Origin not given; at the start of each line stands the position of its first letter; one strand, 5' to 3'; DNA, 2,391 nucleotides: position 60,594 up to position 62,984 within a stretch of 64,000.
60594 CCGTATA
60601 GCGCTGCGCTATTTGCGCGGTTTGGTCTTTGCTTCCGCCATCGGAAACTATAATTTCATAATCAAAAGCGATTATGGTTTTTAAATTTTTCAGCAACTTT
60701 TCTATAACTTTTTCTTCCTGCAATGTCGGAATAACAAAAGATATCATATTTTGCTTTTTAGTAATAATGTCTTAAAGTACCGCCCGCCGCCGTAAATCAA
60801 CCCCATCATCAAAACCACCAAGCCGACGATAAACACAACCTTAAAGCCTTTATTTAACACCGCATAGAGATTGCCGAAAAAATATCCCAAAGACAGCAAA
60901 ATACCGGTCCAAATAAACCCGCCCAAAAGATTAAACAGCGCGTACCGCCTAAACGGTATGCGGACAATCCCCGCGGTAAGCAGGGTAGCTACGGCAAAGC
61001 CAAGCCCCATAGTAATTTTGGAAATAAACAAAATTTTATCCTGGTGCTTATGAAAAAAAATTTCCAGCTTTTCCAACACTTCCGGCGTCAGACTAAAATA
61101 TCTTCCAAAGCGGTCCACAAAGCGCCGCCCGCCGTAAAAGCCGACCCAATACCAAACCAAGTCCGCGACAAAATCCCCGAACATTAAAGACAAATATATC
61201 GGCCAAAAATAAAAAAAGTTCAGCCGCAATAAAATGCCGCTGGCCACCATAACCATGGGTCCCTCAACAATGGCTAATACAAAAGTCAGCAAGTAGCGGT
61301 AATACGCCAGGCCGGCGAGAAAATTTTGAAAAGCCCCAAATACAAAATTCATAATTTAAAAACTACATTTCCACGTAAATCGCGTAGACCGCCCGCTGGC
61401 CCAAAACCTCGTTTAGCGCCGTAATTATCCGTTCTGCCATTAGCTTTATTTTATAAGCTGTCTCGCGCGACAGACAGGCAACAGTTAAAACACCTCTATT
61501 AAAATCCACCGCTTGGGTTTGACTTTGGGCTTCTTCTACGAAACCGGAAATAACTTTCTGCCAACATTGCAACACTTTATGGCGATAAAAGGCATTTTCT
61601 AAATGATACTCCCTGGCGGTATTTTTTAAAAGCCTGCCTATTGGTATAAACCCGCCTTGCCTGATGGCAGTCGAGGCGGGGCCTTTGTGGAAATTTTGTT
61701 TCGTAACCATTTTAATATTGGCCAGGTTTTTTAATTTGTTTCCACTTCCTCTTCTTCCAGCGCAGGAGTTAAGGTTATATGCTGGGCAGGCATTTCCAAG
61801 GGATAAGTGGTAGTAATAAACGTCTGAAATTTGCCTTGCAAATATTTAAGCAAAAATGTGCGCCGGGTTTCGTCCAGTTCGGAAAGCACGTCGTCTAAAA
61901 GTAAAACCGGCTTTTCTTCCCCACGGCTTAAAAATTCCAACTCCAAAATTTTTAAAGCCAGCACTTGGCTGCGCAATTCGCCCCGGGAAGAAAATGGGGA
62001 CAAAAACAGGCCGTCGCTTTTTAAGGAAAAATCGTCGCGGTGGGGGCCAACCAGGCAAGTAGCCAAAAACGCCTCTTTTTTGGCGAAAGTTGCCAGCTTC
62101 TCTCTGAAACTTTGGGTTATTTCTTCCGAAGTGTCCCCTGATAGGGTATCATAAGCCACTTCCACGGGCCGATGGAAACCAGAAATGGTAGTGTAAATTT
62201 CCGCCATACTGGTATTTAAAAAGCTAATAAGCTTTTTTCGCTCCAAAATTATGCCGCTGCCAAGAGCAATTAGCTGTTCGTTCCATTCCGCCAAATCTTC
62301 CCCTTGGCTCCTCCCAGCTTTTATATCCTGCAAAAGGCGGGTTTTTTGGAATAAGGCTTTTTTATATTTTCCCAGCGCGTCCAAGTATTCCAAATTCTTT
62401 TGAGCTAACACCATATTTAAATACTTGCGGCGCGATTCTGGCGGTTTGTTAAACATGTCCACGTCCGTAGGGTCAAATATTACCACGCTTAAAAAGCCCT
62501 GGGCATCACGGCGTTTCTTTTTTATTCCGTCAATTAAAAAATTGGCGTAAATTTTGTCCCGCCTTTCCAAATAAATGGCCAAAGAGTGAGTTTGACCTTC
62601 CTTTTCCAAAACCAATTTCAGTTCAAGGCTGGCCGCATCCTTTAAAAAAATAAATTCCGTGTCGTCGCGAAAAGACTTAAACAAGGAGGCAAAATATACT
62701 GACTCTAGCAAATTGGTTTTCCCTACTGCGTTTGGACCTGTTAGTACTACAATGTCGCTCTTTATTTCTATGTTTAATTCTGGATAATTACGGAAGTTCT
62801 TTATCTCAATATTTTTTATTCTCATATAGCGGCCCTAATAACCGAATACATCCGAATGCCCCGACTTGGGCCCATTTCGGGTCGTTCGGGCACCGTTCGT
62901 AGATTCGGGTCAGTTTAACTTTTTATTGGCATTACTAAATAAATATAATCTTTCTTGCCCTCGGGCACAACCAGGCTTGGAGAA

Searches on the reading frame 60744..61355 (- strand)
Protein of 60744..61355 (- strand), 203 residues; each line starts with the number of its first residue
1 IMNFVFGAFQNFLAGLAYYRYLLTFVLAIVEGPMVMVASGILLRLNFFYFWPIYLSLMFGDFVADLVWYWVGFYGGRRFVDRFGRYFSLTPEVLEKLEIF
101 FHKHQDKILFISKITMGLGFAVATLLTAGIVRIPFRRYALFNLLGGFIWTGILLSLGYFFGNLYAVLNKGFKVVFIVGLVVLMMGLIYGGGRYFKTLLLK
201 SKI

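Call 53: search_protein_families(library=pfam, proteins=[window:60744-61355:-], max_evalue=0.01)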
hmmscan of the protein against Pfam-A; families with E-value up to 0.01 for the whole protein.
window:60744-61355:- (203 aa): 1 family
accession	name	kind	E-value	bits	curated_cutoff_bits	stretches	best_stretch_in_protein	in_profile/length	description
PF09335.16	VTT_dom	-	2.2e-13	51.2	33.9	1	34-158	5-122/123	VTT domain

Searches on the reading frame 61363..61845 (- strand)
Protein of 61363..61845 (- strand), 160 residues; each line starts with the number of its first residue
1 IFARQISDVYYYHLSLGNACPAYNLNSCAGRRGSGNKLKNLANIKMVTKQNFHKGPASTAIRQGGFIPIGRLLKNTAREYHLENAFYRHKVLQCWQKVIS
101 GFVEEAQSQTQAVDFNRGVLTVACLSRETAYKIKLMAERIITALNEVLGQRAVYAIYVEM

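Call 53: search_protein_families(library=pfam, proteins=[window:61363-61845:-], max_evalue=0.01)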
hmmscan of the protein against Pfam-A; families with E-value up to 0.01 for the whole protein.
window:61363-61845:- (160 aa): 1 family
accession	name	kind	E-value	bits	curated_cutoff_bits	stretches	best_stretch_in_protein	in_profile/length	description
PF05258.17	DciA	-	5.2e-08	33.4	24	1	68-156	1-87/89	Dna[CI] antecedent, DciA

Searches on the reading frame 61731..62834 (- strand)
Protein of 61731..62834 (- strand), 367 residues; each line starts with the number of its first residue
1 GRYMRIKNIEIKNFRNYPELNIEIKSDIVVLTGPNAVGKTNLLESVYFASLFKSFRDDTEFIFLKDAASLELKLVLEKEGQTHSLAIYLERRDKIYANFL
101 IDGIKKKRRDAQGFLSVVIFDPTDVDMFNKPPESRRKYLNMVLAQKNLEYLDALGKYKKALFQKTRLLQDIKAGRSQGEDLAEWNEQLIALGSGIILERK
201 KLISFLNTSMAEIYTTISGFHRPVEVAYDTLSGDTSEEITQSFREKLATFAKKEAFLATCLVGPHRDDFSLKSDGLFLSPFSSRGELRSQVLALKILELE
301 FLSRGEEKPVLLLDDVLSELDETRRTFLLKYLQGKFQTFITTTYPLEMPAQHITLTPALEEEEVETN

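Call 53: search_protein_families(library=pfam, proteins=[window:61731-62834:-], max_evalue=0.01)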
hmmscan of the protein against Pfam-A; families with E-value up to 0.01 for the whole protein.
window:61731-62834:- (367 aa): 6 families
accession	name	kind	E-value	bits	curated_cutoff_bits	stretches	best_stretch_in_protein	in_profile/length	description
PF02463.25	SMC_N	-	1.1e-15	58.1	40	1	6-343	2-197/220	RecF/RecN/SMC N terminal domain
PF13175.12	AAA_15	-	3.1e-11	44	32.1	1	4-128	1-92/374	AAA ATPase domain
PF13476.12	AAA_23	-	7.1e-09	37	27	1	9-169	2-154/201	AAA domain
PF13304.12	AAA_21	-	3.7e-05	24.4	27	1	28-58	1-33/304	AAA domain, putative AbiEii toxin, Type IV TA system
PF13514.12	AAA_27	-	8.3e-05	22.7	22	1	4-85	1-84/206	AAA domain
PF01637.24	ATPase_2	-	0.0025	18.1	33.2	0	26-71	20-61/225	ATPase domain predominantly from Archaea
